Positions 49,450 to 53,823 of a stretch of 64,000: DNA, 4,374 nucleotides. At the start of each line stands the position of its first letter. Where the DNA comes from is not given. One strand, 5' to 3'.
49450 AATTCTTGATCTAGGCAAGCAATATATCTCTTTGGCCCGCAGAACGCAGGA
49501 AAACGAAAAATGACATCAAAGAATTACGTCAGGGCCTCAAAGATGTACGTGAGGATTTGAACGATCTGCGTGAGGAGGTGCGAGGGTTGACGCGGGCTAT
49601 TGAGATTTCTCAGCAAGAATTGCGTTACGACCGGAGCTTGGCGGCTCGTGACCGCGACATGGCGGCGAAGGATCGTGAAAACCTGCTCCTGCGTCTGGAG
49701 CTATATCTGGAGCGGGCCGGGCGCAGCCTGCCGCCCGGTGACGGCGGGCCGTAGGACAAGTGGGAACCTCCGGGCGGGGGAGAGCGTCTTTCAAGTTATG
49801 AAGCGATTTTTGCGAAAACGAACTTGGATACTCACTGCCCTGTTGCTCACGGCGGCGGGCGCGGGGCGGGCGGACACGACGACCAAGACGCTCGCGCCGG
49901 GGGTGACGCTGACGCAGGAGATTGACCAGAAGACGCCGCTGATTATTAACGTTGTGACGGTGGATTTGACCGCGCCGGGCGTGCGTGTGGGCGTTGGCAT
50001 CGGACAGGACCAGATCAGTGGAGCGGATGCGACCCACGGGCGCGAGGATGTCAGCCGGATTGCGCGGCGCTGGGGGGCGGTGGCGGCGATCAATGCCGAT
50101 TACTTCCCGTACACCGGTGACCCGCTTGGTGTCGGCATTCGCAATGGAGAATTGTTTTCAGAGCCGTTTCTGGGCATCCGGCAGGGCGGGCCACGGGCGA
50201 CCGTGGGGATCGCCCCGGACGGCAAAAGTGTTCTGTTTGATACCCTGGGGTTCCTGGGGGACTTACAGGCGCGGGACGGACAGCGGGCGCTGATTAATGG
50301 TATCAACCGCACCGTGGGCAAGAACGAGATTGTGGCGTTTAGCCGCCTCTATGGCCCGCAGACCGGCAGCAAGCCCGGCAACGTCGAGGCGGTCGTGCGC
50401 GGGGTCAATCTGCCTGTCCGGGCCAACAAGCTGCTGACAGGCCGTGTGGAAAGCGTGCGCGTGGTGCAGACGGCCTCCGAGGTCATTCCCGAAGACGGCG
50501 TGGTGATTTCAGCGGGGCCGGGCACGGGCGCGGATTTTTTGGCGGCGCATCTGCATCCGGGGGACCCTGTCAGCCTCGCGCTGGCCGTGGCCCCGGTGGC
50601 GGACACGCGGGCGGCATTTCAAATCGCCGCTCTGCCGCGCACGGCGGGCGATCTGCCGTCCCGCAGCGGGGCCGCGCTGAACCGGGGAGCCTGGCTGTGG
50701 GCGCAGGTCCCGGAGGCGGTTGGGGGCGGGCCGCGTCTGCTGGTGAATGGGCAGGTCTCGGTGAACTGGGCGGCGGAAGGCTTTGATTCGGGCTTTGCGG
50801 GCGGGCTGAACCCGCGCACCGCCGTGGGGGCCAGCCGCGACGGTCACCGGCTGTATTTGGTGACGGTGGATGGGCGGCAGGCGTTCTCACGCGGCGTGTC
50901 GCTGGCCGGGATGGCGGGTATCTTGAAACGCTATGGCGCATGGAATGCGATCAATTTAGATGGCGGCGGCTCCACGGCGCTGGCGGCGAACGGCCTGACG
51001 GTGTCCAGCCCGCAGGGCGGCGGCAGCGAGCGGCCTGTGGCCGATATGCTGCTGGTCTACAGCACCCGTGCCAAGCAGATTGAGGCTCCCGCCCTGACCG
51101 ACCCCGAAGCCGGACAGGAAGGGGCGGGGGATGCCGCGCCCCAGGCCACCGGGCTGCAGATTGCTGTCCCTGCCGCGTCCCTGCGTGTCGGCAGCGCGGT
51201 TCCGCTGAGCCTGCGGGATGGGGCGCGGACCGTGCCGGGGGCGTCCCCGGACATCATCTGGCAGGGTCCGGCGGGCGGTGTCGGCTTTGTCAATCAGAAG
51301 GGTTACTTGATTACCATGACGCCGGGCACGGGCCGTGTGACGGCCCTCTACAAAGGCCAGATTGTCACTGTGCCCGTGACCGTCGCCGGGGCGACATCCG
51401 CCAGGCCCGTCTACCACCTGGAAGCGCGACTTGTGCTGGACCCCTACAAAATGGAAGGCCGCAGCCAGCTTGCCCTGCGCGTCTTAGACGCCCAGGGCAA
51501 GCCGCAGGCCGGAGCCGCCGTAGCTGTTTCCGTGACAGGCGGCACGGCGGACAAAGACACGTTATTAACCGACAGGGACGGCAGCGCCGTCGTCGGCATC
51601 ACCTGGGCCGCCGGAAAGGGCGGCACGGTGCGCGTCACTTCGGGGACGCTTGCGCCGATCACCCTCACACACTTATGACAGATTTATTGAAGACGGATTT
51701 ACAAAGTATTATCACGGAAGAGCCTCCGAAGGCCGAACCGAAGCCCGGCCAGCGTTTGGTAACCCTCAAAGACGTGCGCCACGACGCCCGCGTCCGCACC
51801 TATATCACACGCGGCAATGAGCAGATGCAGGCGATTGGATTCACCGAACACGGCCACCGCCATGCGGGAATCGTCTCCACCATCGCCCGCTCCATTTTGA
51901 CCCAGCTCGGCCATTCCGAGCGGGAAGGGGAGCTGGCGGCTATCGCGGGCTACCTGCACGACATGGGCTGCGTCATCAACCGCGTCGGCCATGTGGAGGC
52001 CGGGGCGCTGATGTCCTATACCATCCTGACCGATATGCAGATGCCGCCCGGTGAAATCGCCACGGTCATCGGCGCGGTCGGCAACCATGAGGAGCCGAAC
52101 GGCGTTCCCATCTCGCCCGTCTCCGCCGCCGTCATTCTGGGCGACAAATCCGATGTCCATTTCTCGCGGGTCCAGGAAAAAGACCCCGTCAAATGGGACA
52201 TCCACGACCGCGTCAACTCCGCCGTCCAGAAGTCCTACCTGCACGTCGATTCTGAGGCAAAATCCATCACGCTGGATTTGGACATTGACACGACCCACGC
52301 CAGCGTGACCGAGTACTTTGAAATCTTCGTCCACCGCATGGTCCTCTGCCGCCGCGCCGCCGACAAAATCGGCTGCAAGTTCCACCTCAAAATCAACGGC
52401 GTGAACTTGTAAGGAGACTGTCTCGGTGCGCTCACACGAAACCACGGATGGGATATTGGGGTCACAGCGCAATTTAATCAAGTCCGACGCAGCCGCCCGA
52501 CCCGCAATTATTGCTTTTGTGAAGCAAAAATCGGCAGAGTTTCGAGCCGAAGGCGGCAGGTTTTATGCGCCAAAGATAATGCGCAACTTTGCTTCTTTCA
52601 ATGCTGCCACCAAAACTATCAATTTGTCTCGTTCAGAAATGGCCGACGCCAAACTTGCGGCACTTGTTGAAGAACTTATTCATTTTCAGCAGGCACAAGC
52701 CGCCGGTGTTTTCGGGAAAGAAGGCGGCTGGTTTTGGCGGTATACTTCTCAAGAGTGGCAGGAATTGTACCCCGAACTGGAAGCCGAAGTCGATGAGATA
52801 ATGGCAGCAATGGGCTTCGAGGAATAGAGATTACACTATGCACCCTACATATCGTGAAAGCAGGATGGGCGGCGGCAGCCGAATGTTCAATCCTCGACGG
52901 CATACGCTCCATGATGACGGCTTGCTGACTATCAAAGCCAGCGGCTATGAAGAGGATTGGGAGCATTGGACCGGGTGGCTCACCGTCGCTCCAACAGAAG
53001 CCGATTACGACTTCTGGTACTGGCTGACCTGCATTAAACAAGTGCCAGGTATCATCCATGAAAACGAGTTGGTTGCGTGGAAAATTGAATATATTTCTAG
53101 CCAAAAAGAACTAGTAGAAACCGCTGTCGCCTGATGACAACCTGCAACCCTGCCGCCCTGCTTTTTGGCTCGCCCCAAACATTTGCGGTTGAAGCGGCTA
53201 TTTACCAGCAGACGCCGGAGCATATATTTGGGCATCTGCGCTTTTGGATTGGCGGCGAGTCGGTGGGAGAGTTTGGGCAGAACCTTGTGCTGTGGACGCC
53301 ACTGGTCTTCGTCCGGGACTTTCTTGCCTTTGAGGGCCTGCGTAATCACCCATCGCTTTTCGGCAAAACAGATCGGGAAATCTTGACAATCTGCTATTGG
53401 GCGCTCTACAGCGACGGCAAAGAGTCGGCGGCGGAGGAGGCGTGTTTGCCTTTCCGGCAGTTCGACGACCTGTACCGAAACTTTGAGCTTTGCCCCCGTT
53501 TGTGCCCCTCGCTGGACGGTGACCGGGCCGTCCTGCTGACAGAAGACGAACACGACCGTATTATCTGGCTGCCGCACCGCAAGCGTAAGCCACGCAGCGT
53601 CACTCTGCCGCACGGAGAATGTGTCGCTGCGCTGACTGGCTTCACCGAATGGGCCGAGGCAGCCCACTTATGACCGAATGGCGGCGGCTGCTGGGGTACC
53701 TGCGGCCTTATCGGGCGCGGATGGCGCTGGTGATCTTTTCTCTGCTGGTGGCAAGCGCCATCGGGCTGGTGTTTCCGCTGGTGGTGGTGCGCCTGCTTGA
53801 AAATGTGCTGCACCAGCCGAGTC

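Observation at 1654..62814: Five or more repeat families share one two-hairpin arm design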

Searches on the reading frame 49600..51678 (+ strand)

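Call 100: search_protein_families(library=pfam, proteins=[window:49600-51678:+], max_evalue=0.00001)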
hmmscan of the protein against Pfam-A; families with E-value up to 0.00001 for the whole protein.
window:49600-51678:+ (692 aa): 1 family
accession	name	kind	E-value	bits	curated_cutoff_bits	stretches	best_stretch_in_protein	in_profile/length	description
PF09992.14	NAGPA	-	4.8e-37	128.2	25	1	361-487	53-169/169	Phosphodiester glycosidase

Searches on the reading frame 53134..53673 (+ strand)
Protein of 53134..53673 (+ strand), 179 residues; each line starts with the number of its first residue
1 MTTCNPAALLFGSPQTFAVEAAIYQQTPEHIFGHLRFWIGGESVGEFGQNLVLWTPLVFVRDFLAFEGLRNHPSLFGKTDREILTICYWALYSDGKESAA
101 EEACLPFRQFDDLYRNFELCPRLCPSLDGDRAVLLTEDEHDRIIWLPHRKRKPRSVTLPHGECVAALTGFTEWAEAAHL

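Call 100: search_protein_families(library=pfam, proteins=[window:53134-53673:+], max_evalue=0.00001)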
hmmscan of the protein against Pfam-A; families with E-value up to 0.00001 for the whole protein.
window:53134-53673:+ (179 aa): 1 family
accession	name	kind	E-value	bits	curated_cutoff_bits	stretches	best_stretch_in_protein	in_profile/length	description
PF15593.11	Imm42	-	1.2e-07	32.8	27.2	1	9-164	1-153/162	Immunity protein 42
